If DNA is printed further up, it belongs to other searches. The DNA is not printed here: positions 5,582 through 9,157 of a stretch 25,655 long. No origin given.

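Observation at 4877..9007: Stand-alone ArsR + rhodanese + fused Fe-S/Mo-enzyme module: candidate new cytoplasmic sulfur (or metalloid) redox system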

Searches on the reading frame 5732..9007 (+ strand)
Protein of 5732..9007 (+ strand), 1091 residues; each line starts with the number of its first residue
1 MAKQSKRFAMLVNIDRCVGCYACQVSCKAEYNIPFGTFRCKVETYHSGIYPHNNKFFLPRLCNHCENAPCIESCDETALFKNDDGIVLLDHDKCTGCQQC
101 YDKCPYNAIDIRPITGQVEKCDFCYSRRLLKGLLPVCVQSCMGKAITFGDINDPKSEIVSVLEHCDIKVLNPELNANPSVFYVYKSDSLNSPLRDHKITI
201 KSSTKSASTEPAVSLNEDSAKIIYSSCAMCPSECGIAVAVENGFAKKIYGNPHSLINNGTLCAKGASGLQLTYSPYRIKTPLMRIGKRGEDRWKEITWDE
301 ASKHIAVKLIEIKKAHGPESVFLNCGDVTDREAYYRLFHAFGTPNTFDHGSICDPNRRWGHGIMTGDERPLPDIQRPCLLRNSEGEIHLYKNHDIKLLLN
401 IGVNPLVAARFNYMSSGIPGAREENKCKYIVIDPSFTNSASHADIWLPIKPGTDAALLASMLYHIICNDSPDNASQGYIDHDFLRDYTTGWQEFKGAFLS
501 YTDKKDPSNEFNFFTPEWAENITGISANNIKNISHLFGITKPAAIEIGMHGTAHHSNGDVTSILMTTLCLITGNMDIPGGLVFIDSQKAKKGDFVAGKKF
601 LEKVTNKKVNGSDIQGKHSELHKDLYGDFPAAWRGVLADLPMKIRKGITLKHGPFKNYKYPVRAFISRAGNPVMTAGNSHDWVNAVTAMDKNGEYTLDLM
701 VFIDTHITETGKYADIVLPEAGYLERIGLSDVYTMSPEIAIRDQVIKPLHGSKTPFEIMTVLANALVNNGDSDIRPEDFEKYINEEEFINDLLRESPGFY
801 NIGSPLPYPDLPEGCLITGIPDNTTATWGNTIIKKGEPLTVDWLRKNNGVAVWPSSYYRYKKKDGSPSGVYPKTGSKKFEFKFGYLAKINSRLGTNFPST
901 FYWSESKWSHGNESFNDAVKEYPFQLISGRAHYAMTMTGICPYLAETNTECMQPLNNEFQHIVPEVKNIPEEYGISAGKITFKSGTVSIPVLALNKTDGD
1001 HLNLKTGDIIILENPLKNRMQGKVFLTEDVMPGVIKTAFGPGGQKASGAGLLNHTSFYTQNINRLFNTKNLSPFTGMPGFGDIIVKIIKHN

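Call 3: search_protein_families(library=pfam, proteins=[window:5732-9007:+], max_evalue=0.01)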
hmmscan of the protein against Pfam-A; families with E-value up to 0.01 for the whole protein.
window:5732-9007:+ (1091 aa): 13 families
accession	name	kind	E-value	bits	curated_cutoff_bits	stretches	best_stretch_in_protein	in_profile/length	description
PF00384.28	Molybdopterin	-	1.6e-34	120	24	1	277-764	1-352/353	Molybdopterin oxidoreductase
PF13247.11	Fer4_11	-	1.8e-26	92.7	26.2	1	56-150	4-99/100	4Fe-4S dicluster domain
PF04879.21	Molybdop_Fe4S4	-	1.7e-13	50.8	22.7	1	221-274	2-55/55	Molybdopterin oxidoreductase Fe4S4 domain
PF00037.32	Fer4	-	4.8e-07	29.8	21.1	1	89-110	3-24/24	4Fe-4S binding domain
PF01568.27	Molydop_binding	-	9.5e-07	29.3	26.8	1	990-1080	30-106/110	Molydopterin dinucleotide binding domain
PF12797.12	Fer4_2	-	1.1e-05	25.6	24.5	2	86-106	2-22/22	4Fe-4S binding domain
PF13237.11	Fer4_10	-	3e-05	24.3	25.5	1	87-141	2-52/53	4Fe-4S dicluster domain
PF12837.12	Fer4_6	-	4.6e-05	23.6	25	1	90-109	5-24/24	4Fe-4S binding domain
PF13187.11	Fer4_9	-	9.9e-05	22.7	27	2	62-109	2-52/52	4Fe-4S dicluster domain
PF14697.11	Fer4_21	-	0.00028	21.4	35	1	62-110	8-58/59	4Fe-4S dicluster domain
PF12838.12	Fer4_7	-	0.00073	20.4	27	1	62-108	2-52/52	4Fe-4S dicluster domain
PF12800.12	Fer4_4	-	0.0045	17.7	24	1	92-107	2-17/17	4Fe-4S binding domain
PF25160.1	LdpA_Fe-S-bd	-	0.0093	16.2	27.6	1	67-112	6-46/49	LdpA Fe-S cluster-binding domain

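Call 4: search_protein_families(library=ncbifam, proteins=[window:5732-9007:+], max_evalue=0.01)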
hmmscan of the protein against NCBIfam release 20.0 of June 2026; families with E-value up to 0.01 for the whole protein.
window:5732-9007:+ (1091 aa): 72 families (the best 25 are shown)
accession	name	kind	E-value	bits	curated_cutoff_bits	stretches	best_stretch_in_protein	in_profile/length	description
NF012032.0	PRK15488.1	equivalog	1.8e-78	264.4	694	1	217-766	38-527/759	thiosulfate reductase PhsA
TIGR02166.1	dmsA_ynfE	subfamily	6.2e-60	203.1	777.7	3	393-580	210-396/794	DMSO/selenate family reductase complex A subunit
TIGR01591.1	Fdh-alpha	equivalog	3.2e-53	180.8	666.25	2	413-769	172-481/672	formate dehydrogenase subunit alpha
NF011569.0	PRK14993.1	equivalog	7.8e-53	179.4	416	1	4-194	40-233/244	tetrathionate reductase subunit TtrB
NF041714.1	arsenate_red_ArrA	equivalog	1.1e-45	156.1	1600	1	207-883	35-659/848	arsenate respiratory reductase molybdopterin-containing subunit ArrA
NF011566.1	PRK14990.1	exception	6.4e-45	153.4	1600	2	420-766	258-577/814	dimethylsulfoxide reductase subunit A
TIGR03479.1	DMSO_red_II_alp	subfamily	8.6e-42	143.2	984.75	3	512-765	396-642/913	molybdopterin-dependent oxidoreductase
TIGR03149.1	cyt_nit_nrfC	equivalog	2.1e-40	138.4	377.6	1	3-183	34-216/225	cytochrome c nitrite reductase Fe-S protein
NF041715.1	arsenate_red_ArrB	equivalog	3.9e-40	137.8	450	2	7-111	2-106/233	arsenate respiratory reductase iron-sulfur subunit ArrB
NF045797.1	DsrO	equivalog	6.8e-40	136.9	200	1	2-183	38-234/235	sulfate reduction electron transfer complex DsrMKJOP subunit DsrO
NF041884.1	selenate_YnfF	exception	7.6e-37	126.6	1650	1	205-720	28-509/798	selenate/tellurate reductase subunit YnfF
NF041885.1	selenate_YnfE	exception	2e-36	125.1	1675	2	419-580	244-403/805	selenate/tellurate reductase subunit YnfE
TIGR02951.1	DMSO_dmsB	equivalog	8.8e-36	123.4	214.1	1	10-155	4-157/161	DMSO/selenate family reductase complex B subunit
TIGR03478.1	DMSO_red_II_bet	subfamily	2.8e-34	118.5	480.7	1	47-184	116-254/321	DMSO reductase family type II enzyme, iron-sulfur subunit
NF047855.1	AssmNtatRedNasC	equivalog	9.4e-33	113.4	1100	2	424-769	207-507/708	assimilatory nitrate reductase catalytic subunit NasC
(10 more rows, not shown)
